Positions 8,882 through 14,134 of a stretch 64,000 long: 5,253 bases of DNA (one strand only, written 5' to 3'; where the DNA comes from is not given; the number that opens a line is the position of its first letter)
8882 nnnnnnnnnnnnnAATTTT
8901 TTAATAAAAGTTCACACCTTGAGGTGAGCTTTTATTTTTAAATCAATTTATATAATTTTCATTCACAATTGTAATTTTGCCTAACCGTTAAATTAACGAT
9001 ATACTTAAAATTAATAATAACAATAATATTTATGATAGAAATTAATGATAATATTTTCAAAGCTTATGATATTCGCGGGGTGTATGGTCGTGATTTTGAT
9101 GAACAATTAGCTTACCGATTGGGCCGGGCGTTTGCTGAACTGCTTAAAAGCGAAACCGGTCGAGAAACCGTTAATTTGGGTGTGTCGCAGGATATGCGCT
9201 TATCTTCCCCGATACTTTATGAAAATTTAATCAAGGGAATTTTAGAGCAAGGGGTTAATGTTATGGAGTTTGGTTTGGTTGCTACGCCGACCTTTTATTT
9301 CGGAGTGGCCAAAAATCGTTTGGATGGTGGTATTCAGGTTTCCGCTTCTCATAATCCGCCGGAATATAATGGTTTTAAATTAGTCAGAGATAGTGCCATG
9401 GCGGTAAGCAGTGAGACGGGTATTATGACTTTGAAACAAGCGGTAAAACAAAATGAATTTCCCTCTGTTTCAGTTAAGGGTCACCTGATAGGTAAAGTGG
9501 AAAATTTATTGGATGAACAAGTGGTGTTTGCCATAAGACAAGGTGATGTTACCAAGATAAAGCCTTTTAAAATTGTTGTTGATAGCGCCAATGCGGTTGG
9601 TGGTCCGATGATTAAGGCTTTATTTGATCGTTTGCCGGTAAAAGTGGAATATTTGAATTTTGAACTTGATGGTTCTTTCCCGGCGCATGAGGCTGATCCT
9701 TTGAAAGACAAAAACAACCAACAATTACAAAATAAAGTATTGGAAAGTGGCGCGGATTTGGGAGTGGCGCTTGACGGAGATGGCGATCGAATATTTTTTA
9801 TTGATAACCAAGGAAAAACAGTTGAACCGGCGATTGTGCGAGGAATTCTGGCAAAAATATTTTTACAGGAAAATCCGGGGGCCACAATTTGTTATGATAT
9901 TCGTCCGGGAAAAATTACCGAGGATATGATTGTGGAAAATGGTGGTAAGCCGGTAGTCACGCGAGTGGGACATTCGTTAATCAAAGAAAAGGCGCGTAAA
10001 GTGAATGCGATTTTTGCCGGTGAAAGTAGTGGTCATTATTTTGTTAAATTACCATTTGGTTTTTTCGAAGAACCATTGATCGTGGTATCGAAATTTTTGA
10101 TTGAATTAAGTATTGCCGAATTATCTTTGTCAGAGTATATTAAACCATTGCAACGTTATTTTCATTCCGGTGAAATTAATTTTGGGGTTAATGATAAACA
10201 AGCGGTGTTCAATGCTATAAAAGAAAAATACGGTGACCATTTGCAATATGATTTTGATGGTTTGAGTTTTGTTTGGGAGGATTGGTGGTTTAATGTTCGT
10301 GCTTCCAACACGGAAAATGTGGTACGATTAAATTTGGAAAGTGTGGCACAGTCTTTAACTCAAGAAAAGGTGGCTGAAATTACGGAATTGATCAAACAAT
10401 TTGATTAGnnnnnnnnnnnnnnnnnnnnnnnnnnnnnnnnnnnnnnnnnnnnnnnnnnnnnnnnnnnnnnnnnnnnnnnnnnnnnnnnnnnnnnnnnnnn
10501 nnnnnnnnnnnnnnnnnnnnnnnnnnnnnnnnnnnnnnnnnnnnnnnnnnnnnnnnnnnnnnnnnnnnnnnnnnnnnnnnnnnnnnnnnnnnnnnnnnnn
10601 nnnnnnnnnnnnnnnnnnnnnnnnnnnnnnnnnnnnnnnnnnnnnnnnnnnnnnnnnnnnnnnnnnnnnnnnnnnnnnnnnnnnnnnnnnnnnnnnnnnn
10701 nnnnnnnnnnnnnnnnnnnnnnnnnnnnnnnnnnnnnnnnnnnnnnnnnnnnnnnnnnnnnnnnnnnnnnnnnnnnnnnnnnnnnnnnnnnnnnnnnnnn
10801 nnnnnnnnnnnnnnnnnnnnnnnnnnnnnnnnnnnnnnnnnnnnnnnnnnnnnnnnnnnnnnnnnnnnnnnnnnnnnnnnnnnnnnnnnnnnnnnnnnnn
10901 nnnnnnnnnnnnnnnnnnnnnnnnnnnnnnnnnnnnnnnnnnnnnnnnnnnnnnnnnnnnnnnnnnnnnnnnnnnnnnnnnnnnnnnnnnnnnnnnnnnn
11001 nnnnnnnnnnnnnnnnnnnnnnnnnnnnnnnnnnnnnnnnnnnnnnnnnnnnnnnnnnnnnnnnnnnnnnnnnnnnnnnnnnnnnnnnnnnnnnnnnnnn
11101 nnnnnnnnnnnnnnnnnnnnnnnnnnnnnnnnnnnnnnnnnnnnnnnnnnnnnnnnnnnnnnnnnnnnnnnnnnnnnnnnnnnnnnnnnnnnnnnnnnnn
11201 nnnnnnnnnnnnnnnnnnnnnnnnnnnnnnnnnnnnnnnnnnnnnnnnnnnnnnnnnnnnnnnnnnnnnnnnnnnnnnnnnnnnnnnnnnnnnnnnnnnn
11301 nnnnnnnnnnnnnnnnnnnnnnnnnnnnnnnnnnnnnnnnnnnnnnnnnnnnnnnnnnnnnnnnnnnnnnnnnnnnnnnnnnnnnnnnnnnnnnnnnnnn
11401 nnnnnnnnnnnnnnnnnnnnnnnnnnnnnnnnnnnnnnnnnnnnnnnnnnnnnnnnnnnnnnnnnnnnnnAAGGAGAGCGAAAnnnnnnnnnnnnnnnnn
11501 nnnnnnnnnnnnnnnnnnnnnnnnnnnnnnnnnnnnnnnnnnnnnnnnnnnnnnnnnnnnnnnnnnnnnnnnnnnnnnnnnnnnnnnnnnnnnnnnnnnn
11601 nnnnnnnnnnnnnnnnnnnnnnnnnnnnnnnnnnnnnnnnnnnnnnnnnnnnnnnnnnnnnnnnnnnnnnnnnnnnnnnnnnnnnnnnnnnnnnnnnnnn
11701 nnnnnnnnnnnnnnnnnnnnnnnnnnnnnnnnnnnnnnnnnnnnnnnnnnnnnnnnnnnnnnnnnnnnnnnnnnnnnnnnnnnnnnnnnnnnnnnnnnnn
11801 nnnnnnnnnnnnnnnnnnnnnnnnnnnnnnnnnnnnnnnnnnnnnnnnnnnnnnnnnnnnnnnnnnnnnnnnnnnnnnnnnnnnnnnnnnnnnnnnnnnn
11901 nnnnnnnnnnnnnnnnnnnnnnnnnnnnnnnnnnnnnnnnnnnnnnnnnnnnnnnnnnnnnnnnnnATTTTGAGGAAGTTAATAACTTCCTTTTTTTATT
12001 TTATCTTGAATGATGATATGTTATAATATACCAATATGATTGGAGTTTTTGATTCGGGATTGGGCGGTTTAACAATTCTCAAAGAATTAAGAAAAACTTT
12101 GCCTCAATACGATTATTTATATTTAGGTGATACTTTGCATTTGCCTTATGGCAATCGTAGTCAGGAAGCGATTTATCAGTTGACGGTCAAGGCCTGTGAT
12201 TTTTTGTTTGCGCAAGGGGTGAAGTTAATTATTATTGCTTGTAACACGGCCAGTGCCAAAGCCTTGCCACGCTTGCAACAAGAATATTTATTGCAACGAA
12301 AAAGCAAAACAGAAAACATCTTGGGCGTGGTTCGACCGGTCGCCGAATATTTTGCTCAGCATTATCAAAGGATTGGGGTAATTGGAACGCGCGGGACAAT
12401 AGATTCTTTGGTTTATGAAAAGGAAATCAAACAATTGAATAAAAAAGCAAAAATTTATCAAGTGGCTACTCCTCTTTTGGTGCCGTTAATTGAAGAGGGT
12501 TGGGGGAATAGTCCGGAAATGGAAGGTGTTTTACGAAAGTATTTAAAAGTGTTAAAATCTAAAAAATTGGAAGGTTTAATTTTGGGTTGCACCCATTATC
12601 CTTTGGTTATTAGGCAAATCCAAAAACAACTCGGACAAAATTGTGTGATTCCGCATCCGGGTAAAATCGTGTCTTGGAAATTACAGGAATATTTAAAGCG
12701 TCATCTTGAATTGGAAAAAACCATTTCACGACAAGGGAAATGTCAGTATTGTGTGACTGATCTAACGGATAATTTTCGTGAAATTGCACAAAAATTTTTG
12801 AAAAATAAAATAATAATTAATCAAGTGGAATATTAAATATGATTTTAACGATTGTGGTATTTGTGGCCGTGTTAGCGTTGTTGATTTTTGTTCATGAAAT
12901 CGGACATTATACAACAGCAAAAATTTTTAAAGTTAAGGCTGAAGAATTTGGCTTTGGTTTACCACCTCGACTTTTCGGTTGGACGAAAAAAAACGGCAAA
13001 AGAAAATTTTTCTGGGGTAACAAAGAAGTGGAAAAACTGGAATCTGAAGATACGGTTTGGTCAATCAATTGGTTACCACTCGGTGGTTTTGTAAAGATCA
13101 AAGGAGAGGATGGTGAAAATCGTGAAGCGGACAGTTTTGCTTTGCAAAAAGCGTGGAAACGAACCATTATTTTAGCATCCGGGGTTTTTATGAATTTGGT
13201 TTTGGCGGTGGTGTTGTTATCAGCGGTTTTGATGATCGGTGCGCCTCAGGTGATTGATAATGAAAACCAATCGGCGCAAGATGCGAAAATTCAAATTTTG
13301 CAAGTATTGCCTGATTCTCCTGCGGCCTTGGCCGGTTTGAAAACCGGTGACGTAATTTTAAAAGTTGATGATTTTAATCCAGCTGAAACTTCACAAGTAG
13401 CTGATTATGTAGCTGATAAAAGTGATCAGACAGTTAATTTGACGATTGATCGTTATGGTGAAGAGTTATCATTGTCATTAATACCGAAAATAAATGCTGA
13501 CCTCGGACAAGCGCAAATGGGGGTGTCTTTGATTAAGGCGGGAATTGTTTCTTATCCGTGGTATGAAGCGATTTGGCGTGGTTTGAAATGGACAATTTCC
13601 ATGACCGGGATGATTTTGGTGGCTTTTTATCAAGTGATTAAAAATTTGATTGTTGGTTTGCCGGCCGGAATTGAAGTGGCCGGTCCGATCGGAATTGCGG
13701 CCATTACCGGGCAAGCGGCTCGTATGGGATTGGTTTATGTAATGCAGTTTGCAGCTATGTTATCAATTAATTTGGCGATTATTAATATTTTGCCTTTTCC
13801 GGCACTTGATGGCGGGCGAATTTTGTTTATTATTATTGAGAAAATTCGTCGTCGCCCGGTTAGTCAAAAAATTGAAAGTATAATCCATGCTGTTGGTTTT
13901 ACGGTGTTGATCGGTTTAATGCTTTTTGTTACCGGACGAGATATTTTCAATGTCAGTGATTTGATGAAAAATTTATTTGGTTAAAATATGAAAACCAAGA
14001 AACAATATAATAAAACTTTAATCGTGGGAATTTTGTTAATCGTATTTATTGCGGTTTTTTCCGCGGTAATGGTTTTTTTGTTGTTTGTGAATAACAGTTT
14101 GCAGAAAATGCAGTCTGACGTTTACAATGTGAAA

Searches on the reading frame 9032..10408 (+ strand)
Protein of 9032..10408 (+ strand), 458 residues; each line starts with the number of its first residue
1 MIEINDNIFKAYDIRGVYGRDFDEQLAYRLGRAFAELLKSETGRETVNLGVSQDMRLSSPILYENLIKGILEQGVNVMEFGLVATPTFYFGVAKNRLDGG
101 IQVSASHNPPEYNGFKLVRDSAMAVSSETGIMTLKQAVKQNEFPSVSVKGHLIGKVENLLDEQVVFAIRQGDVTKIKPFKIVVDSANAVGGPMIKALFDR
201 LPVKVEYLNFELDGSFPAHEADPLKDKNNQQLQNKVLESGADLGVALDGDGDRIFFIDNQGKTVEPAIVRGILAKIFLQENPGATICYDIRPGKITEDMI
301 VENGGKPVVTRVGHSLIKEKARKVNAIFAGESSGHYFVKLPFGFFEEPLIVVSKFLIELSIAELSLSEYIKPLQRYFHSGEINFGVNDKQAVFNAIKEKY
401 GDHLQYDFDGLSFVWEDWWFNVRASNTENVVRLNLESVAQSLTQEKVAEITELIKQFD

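Call 20: search_protein_families(library=pfam, proteins=[window:9032-10408:+], max_evalue=0.0001)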
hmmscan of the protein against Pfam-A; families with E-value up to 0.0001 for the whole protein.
window:9032-10408:+ (458 aa): 4 families
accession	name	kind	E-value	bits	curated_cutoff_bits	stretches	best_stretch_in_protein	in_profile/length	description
PF02878.22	PGM_PMM_I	-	1.3e-32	112.8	22.5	1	7-142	2-135/138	Phosphoglucomutase/phosphomannomutase, alpha/beta/alpha domain I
PF02879.22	PGM_PMM_II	-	6.7e-20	72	29.3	1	172-261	14-103/103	Phosphoglucomutase/phosphomannomutase, alpha/beta/alpha domain II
PF02880.22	PGM_PMM_III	-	1.2e-10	42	20.7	1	272-343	8-81/115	Phosphoglucomutase/phosphomannomutase, alpha/beta/alpha domain III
PF00408.26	PGM_PMM_IV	-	1.9e-07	31.4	23.1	1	381-451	1-66/68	Phosphoglucomutase/phosphomannomutase, C-terminal domain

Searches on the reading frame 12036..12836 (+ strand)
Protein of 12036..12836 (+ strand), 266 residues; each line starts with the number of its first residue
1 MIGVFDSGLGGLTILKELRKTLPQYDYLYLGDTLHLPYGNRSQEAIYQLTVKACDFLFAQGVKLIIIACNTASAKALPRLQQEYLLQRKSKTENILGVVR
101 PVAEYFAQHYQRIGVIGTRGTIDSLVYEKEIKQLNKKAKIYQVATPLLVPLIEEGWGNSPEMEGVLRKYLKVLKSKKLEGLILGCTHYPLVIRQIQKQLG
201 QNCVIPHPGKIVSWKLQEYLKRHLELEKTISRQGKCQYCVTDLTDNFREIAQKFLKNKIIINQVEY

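Call 58: search_protein_families(library=pfam, proteins=[window:12036-12836:+], max_evalue=0.0001)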
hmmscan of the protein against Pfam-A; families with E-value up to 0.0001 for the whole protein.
window:12036-12836:+ (266 aa): 1 family
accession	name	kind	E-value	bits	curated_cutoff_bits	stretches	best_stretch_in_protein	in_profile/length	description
PF01177.27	Asp_Glu_race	-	1e-17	65.1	31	1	15-204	17-201/211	Asp/Glu/Hydantoin racemase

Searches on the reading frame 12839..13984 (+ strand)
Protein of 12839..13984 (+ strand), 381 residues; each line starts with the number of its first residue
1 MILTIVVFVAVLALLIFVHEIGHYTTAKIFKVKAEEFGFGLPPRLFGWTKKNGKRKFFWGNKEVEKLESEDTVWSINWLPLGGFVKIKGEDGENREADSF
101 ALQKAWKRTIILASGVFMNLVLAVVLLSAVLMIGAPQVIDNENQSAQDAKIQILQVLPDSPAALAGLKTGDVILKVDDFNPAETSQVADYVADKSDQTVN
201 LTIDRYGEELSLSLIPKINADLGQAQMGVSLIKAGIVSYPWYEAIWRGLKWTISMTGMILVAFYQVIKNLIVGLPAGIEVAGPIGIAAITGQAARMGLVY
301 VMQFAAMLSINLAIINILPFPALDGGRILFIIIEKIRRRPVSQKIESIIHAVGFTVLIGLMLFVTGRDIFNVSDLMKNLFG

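Call 58: search_protein_families(library=pfam, proteins=[window:12839-13984:+], max_evalue=0.0001)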
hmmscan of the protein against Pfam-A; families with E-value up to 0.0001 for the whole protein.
window:12839-13984:+ (381 aa): 4 families
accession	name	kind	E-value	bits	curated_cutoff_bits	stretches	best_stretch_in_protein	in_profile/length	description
PF02163.28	Peptidase_M50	-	6.2e-55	186.4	27.2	2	66-359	41-220/221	Peptidase family M50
PF17820.7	PDZ_6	-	2.8e-10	40.2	27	1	153-205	2-54/54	PDZ domain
PF13180.12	PDZ_2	-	2.1e-09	38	27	1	143-214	12-78/80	PDZ domain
PF00595.29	PDZ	-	2.2e-05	25.2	23.2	1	144-189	20-64/81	PDZ domain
